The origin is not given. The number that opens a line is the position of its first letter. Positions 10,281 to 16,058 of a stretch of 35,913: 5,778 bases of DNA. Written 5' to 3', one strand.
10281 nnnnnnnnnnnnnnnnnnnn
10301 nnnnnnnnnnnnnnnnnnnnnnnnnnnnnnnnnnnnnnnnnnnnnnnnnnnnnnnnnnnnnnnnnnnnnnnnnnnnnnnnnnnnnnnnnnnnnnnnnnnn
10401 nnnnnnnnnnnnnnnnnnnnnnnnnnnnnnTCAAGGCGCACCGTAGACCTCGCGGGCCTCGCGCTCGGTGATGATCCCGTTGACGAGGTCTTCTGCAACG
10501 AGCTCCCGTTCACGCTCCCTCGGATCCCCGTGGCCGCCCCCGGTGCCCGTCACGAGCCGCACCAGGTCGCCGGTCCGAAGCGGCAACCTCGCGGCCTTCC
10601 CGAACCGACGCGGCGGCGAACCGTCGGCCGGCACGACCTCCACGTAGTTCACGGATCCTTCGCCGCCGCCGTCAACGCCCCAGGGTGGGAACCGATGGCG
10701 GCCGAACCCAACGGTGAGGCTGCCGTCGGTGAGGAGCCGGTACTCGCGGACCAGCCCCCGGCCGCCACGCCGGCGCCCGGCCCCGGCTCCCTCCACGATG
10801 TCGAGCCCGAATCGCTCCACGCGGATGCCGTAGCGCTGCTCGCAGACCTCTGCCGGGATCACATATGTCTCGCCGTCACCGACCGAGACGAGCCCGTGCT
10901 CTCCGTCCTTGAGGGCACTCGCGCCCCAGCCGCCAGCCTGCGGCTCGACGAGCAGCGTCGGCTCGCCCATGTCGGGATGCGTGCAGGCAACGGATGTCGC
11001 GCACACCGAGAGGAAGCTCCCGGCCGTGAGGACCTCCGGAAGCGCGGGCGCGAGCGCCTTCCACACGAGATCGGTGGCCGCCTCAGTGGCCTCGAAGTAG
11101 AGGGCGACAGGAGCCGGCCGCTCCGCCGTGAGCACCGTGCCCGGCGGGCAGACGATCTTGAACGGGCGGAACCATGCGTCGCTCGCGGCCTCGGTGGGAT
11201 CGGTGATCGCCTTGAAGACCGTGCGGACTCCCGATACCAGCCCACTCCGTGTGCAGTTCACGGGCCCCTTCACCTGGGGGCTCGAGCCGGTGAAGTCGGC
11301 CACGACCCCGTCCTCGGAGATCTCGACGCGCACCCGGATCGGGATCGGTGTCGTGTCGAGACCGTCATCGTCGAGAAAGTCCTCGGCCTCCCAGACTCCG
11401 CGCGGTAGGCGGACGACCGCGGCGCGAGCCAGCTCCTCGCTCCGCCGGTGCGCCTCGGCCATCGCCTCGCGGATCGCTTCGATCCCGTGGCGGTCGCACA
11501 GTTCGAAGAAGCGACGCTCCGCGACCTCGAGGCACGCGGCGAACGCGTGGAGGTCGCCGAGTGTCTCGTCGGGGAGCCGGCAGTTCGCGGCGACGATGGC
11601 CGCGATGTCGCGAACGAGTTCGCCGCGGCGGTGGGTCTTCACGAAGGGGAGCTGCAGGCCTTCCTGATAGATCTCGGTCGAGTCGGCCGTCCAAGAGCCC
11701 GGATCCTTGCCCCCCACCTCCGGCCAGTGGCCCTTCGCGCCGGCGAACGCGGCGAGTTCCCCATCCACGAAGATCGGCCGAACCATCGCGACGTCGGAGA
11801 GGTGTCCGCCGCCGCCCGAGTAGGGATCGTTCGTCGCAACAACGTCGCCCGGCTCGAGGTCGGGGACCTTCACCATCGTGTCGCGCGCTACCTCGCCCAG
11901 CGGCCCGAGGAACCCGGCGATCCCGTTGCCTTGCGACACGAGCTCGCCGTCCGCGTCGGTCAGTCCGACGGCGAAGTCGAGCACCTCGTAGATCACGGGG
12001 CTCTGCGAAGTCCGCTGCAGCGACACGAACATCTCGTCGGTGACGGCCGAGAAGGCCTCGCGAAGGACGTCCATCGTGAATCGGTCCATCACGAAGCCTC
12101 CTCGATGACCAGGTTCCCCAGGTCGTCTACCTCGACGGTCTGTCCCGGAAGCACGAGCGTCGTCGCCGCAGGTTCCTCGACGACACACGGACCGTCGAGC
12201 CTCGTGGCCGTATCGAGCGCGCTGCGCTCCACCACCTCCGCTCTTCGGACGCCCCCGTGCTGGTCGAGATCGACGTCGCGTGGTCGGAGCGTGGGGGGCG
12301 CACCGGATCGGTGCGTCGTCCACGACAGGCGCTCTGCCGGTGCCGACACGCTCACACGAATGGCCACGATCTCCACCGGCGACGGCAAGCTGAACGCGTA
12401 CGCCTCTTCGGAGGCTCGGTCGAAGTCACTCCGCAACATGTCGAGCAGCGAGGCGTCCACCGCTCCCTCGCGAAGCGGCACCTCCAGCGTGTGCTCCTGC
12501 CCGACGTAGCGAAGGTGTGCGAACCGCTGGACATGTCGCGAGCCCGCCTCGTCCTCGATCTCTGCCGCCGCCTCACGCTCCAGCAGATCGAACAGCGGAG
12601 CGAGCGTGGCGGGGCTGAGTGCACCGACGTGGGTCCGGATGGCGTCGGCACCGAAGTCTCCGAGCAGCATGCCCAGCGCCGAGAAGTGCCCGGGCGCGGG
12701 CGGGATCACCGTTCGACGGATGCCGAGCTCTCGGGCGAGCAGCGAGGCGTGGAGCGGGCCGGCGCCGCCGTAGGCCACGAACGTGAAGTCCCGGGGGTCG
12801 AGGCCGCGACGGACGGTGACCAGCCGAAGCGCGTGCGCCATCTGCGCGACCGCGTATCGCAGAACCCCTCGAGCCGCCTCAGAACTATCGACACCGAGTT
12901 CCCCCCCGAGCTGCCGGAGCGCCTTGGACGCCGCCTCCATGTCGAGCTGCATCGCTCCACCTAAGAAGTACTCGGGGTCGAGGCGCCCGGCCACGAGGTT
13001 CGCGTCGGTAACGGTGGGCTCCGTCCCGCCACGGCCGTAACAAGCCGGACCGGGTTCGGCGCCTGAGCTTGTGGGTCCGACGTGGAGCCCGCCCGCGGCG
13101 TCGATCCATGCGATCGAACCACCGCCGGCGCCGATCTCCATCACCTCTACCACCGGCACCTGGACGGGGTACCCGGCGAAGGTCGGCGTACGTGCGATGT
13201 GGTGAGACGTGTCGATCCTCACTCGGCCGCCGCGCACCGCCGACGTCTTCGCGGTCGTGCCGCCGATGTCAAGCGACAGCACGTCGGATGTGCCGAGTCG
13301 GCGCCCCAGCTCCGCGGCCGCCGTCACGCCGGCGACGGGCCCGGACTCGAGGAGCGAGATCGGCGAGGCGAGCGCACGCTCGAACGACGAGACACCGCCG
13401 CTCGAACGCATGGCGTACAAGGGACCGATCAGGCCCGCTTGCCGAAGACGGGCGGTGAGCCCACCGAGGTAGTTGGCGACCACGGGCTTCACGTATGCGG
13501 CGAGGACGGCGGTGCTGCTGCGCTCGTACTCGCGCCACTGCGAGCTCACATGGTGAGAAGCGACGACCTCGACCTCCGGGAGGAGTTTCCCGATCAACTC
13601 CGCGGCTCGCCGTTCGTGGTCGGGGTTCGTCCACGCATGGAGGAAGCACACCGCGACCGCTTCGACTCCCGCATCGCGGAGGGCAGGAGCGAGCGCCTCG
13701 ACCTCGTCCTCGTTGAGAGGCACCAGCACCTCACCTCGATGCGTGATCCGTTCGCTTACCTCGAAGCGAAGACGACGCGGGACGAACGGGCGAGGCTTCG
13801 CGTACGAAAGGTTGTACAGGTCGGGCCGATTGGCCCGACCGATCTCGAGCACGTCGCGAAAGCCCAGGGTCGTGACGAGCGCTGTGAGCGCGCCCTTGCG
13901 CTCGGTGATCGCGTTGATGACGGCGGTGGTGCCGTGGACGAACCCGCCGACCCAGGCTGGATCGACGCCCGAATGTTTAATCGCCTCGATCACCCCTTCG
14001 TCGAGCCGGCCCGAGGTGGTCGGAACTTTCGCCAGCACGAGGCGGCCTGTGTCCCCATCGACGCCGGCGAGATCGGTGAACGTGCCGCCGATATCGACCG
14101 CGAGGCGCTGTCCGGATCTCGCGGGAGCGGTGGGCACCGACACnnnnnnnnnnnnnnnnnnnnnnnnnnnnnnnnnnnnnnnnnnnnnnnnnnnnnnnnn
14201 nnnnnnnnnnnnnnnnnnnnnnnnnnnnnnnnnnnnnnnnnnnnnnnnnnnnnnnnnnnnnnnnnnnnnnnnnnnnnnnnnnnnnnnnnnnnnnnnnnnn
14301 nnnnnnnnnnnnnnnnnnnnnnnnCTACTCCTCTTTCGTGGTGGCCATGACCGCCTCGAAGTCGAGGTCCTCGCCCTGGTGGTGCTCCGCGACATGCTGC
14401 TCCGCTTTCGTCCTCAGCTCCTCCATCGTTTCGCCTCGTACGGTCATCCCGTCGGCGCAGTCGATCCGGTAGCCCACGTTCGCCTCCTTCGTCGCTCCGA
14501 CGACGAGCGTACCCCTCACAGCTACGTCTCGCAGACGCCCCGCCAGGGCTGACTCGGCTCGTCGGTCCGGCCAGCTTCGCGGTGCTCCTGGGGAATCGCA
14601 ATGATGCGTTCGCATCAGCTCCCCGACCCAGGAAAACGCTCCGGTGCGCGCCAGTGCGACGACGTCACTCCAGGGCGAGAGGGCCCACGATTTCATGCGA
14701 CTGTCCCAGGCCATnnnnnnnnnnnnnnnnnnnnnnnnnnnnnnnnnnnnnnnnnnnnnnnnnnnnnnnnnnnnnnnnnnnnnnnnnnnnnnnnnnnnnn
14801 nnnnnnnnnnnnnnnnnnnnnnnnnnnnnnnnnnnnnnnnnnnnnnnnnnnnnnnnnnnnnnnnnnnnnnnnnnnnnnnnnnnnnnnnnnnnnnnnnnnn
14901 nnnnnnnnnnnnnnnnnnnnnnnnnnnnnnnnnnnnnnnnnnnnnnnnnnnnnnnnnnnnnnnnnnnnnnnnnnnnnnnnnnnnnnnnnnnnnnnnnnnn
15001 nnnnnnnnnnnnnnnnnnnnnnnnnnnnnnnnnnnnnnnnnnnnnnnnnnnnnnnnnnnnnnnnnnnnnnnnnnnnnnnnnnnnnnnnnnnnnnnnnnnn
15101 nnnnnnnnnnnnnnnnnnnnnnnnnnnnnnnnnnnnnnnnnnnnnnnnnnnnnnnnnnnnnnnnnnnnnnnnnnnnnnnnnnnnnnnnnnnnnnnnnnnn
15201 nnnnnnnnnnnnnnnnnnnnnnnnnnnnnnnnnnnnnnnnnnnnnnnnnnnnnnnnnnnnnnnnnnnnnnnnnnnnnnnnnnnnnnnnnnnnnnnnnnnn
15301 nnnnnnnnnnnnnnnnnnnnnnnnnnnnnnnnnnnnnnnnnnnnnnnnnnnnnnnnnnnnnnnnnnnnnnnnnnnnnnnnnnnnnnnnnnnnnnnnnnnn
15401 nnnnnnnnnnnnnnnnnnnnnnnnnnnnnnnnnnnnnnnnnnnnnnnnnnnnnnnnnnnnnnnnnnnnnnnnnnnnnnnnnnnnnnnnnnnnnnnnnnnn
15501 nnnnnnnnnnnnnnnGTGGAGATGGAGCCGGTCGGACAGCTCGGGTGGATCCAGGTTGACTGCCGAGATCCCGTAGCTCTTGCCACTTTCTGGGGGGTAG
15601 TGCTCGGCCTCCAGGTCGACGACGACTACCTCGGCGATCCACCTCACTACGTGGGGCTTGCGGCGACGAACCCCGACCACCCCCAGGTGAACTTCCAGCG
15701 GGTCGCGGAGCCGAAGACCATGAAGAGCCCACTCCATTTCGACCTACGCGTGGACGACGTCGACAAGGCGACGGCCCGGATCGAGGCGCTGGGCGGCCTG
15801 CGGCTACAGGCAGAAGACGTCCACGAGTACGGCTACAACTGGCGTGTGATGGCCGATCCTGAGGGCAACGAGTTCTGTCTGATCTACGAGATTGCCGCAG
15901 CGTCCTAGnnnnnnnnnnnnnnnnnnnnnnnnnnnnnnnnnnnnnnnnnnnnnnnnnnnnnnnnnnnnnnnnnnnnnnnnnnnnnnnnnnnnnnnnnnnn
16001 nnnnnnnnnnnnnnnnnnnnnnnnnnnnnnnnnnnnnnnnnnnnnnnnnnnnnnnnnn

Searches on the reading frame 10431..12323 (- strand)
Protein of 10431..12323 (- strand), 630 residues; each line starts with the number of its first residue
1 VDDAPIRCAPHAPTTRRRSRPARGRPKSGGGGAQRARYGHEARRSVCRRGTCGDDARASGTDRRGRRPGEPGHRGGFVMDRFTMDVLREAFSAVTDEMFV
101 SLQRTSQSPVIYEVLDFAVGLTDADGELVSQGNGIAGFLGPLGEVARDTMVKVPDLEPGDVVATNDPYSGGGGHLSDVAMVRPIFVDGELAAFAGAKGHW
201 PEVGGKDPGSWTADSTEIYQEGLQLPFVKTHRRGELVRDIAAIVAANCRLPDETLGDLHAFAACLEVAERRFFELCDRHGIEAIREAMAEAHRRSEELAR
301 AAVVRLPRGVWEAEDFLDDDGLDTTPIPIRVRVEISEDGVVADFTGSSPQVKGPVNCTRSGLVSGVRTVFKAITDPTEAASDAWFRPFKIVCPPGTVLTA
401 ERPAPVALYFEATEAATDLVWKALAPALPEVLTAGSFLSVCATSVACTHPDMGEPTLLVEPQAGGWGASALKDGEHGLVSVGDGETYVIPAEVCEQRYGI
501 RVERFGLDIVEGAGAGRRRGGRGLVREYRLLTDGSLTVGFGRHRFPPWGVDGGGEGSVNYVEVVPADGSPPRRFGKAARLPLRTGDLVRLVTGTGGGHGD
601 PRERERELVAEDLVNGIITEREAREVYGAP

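Call 9: search_protein_families(library=pfam, proteins=[window:10431-12323:-], max_evalue=0.01)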
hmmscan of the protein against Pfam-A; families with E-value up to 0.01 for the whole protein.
window:10431-12323:- (630 aa): 1 family
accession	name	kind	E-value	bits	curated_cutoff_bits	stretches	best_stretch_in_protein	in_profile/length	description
PF02538.19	Hydantoinase_B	-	3.4e-157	524.5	26.8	1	80-601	1-519/519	Hydantoinase B/oxoprolinase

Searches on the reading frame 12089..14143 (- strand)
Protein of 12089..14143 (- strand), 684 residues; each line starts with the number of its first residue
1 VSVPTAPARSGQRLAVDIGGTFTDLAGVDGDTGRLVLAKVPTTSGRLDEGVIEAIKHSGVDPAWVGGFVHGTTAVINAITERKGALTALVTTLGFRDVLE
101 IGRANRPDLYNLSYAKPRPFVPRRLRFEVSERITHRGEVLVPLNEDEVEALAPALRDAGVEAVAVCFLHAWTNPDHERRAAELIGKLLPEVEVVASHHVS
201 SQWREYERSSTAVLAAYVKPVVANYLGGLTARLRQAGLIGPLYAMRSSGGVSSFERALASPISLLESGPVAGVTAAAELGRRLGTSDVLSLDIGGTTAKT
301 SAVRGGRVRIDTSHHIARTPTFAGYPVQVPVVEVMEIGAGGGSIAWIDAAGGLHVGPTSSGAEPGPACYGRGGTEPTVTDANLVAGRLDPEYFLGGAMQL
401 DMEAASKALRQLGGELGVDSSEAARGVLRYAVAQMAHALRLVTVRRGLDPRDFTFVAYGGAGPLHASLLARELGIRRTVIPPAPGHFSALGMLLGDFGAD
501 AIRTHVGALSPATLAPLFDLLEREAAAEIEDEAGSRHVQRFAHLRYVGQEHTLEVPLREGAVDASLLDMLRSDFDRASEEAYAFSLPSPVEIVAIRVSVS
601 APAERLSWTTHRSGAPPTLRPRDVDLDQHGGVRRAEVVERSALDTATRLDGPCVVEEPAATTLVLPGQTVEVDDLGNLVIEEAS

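Call 11: search_protein_families(library=pfam, proteins=[window:12089-14143:-], max_evalue=0.01)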
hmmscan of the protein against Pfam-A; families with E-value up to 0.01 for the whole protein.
window:12089-14143:- (684 aa): 3 families
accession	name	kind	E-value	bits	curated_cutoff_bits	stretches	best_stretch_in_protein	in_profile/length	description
PF01968.24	Hydantoinase_A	-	1.4e-90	303.9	22.9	1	208-497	1-287/291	Hydantoinase/oxoprolinase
PF05378.19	Hydant_A_N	-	9.2e-52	175.8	25.2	1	13-186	1-174/176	Hydantoinase/oxoprolinase N-terminal region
PF19278.4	Hydant_A_C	-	0.00026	20.9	21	1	518-674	18-184/193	Hydantoinase/oxoprolinase C-terminal domain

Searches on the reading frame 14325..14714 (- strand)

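Call 11: search_protein_families(library=pfam, proteins=[window:14325-14714:-], max_evalue=0.01)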
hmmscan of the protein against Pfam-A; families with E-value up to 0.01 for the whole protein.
window:14325-14714:- (129 aa): 1 family
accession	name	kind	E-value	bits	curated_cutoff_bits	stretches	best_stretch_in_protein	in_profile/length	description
PF06348.16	DUF1059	-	0.0094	16.6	21.1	0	89-117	14-42/56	Protein of unknown function (DUF1059)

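Call 20: search_protein_families(library=ncbifam, proteins=[window:14325-14714:-], max_evalue=0.01)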
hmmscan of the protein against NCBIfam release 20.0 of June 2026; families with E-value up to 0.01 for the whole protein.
window:14325-14714:- (129 aa): 0 families

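Call 29: search_protein_families(library=phrogs, proteins=[window:14325-14714:-], max_evalue=0.01)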
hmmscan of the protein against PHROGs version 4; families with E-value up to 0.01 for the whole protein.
window:14325-14714:- (129 aa): 0 families

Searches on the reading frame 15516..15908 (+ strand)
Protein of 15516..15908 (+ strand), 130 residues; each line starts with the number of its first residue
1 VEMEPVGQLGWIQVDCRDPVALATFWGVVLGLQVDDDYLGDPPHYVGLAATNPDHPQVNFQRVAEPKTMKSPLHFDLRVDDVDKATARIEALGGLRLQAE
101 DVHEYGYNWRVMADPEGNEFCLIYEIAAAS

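Call 11: search_protein_families(library=pfam, proteins=[window:15516-15908:+], max_evalue=0.01)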
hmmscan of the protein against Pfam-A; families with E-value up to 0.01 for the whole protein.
window:15516-15908:+ (130 aa): 3 families
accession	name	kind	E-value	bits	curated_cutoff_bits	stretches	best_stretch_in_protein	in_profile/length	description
PF18029.7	Glyoxalase_6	-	3e-28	99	23.6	1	12-123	2-106/106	Glyoxalase-like domain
PF00903.31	Glyoxalase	-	9e-08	33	20.6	1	9-122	2-121/121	Glyoxalase/Bleomycin resistance protein/Dioxygenase superfamily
PF13669.12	Glyoxalase_4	-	0.00069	20.3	27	1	16-110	7-106/109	Glyoxalase/Bleomycin resistance protein/Dioxygenase superfamily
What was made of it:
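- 15516..15908 (+): VOC/glyoxalase-like gene immediately outside fragment A (repeated at 33376-33768). call 11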

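Call 37: find_encoding_contigs(protein=window:15516-15908:+, flank=10000, max_places=10)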
Protein window:15516-15908:+ (130 aa): no gene with exactly this product is on record in the collection.
